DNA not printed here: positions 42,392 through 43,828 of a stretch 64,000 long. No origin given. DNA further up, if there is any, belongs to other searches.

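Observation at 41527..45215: GDP-mannose-3,5-epimerase-like gene, an unusual cytidylyltransferase-fold/GHMP-kinase-like fusion and a GH29 form one tight operon: a candidate L-galactose/L-fucose activation module inside a catabolic PUL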

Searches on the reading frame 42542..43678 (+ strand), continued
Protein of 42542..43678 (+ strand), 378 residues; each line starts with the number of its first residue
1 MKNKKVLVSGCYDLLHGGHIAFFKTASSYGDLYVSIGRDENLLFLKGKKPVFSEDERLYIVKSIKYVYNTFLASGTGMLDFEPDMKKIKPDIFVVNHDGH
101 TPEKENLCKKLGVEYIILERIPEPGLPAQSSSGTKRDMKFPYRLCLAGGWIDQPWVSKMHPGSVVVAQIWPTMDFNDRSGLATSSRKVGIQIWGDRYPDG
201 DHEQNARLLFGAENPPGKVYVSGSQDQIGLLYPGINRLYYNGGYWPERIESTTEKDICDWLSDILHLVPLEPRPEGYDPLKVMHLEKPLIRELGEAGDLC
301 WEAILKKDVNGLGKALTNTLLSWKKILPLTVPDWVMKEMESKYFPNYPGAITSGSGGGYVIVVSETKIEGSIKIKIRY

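Call 30: find_related_loci(query=A3, collection=genome_contigs, flank=10000)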
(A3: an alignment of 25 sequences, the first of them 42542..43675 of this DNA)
Query A3 (378 aa) in genome_contigs; peptide patterns used: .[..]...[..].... (x = any residue, [..] = any of these).
600 stretches matched a pattern (row limit reached: there are more); 547 encode a relative of the query (tblastn E <= 1e-3); the best 80 are kept; 80 distinct loci.
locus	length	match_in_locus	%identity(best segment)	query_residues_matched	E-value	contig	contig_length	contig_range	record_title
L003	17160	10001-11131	42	1-377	5e-113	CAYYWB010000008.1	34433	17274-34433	MAG TPA_asm: uncultured Bifidobacteriaceae bacterium isolate binchicken_co3_427 genome assembly, contig: NODE_3761_lengt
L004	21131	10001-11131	46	1-377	1e-112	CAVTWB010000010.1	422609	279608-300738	MAG: uncultured Verrucomicrobiae bacterium isolate MFD09286.bin.2.151 genome assembly, contig: contig_44118, whole genom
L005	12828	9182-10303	43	4-377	6e-111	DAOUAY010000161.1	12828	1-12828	MAG TPA_asm: Anaerolineae bacterium isolate H67_697 k125_113038, whole genome shotgun sequence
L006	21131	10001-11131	46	1-377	6e-111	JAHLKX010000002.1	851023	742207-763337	MAG: Bacteroidetes bacterium isolate MAG39 NODE_21_length_851023_cov_1543.361433, whole genome shotgun sequence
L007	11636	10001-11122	44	4-377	6e-108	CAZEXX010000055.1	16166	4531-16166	MAG TPA_asm: uncultured Anaerolineales bacterium isolate SRP191223_co2_261 genome assembly, contig: NODE_2271_length_161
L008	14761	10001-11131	44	2-377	1e-106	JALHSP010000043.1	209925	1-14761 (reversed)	MAG: Bacteroidales bacterium isolate PFL1 seq_1003046, whole genome shotgun sequence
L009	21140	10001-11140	44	1-377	9e-106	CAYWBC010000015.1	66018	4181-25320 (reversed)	MAG TPA_asm: uncultured Bacteroidales bacterium isolate binchicken_co129_395 genome assembly, contig: NODE_916_length_66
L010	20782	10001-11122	42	4-377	5e-105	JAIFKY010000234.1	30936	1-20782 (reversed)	MAG: Anaerolinea sp. isolate bin_141 scaffold_855, whole genome shotgun sequence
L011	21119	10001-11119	43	3-371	1e-103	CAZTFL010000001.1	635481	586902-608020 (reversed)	MAG TPA_asm: Candidatus Woesearchaeota archaeon isolate SRP263991_co4_30 genome assembly, contig: NODE_1_length_635481_c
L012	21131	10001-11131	42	3-377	6e-101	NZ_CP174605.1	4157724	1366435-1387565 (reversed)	Formosa sp. 4Alg 33 chromosome, complete genome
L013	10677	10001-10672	52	3-226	6e-77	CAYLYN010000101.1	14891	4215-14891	MAG TPA_asm: uncultured Rikenellaceae bacterium isolate SRP304446_co1_106 genome assembly, contig: NODE_2821_length_1489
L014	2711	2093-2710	50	4-209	5e-66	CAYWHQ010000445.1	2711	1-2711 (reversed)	MAG TPA_asm: uncultured Prolixibacteraceae bacterium isolate binchicken_co22_137 genome assembly, contig: NODE_35243_len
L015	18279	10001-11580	45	4-177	2e-36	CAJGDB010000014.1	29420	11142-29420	MAG: uncultured Akkermansia sp. isolate MAG51 genome assembly, contig: k141_4787567_length_29420_cov_18.1295, whole geno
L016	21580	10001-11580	43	4-177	3e-35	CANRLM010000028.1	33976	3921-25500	MAG: uncultured Akkermansia sp. isolate Lapin-024__bin99 genome assembly, contig: Lapin-024__NODE_1630_length_33976_cov_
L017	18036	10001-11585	44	4-177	7e-35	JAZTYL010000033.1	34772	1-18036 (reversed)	MAG: Akkermansia sp. isolate T1900045326_YK20190015.MAGScoT_cleanbin_000021 SGB_6453_k141_3066486, whole genome shotgun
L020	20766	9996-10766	41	131-377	1e-56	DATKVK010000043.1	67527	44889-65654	MAG TPA_asm: Rectinemataceae bacterium isolate SMAG_U14131 k141_1231210, whole genome shotgun sequence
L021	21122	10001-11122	44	4-377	1e-108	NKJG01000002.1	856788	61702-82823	MAG: Bacteroidetes bacterium B1(2017) isolate B1 NODE_11, whole genome shotgun sequence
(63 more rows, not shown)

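Call 34: search_protein_families(library=pfam, proteins=[L004:11245-13131:-, L004:8990-9880:+, L004:8012-8914:+, L020:10817-11842:+, L020:12116-13075:+, L020:7289-8515:-, L009:11171-12442:+, L013:8065-9972:+, L012:11524-12828:+, L003:11199-12392:+], max_evalue=0.0001)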
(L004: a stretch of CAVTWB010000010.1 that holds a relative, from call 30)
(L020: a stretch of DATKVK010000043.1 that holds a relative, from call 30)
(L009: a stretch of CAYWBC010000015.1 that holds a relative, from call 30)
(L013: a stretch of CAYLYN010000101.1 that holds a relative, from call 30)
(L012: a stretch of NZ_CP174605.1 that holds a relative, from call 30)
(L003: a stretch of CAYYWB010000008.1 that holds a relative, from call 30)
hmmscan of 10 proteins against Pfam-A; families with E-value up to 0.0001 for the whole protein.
L004:11245-13131:- (628 aa): 0 families

L004:8990-9880:+ (296 aa): 1 family
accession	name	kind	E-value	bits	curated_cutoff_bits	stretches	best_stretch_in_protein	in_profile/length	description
PF00535.33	Glycos_transf_2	-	5e-15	56.3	23.3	1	41-132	1-97/168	Glycosyl transferase family 2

L004:8012-8914:+ (300 aa): 0 families

L020:10817-11842:+ (341 aa): 1 family
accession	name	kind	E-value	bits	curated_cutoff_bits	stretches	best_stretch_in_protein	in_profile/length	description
PF01467.32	CTP_transf_like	-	5.4e-06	27.1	21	1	211-276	2-65/133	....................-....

L020:12116-13075:+ (319 aa): 0 families

L020:7289-8515:- (408 aa): 4 families
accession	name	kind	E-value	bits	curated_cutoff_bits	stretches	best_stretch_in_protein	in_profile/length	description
PF13377.12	Peripla_BP_3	-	8.1e-27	94.8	26.5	1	111-277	3-167/167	Periplasmic binding protein-like domain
PF12833.13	HTH_18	-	3.2e-18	66.2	33.6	1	313-384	7-78/80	Helix-turn-helix domain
PF00165.29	HTH_AraC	-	1.8e-09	37.9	26.6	1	349-385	7-42/42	Bacterial regulatory helix-turn-helix proteins, AraC family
PF22177.2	PBP1_XylR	-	1.3e-05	25.8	27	1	10-90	1-82/98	XylR N-terminal domain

L009:11171-12442:+ (423 aa): 1 family
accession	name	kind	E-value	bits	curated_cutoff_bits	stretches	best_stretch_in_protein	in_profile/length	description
PF07690.21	MFS_1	-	4.8e-18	65.6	33.4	1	21-372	4-337/347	Major Facilitator Superfamily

L013:8065-9972:+ (635 aa): 9 families
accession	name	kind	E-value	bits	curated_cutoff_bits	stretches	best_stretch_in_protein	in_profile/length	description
PF02719.21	Polysacc_synt_2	-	9.6e-112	373.4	20.2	1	300-584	1-291/293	Polysaccharide biosynthesis protein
PF01370.27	Epimerase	-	5.5e-22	78.8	20.9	1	300-490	1-203/240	NAD dependent epimerase/dehydratase family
PF16363.11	GDP_Man_Dehyd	-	9.8e-15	55.3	27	1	301-424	1-130/332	GDP-mannose 4,6 dehydratase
PF04321.23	RmlD_sub_bind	-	1.3e-12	47.9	27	1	299-425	2-103/287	RmlD substrate binding domain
PF01073.25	3Beta_HSD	-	1.1e-11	44.8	22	1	301-430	1-123/280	3-beta hydroxysteroid dehydrogenase/isomerase family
PF17836.7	PglD_N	-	5e-07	30.6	23.4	1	159-229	1-65/78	PglD N-terminal domain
PF08659.16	KR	-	1.9e-06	28.4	22.6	1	299-425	2-138/180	KR domain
PF07993.18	NAD_binding_4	-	4.5e-06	26.4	20.1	1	302-440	1-153/258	Male sterility protein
PF00106.31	adh_short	-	7.4e-06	26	26.6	1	298-371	1-71/195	short chain dehydrogenase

L012:11524-12828:+ (434 aa): 1 family
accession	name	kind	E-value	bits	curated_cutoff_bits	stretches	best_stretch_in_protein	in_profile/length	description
PF00654.25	Voltage_CLC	-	4.5e-77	260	24.8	1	67-397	1-345/346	Voltage gated chloride channel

L003:11199-12392:+ (397 aa): 3 families
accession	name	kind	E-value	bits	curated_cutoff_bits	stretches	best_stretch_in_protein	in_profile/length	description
PF13579.12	Glyco_trans_4_4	-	2.4e-21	77.2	29.7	1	4-181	4-158/158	Glycosyl transferase 4-like domain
PF13439.12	Glyco_transf_4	-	2.6e-17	63.8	28.5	1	4-180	5-164/170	Glycosyltransferase Family 4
PF00534.26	Glycos_transf_1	-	6e-07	29.6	26.4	1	194-320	2-121/172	Glycosyl transferases group 1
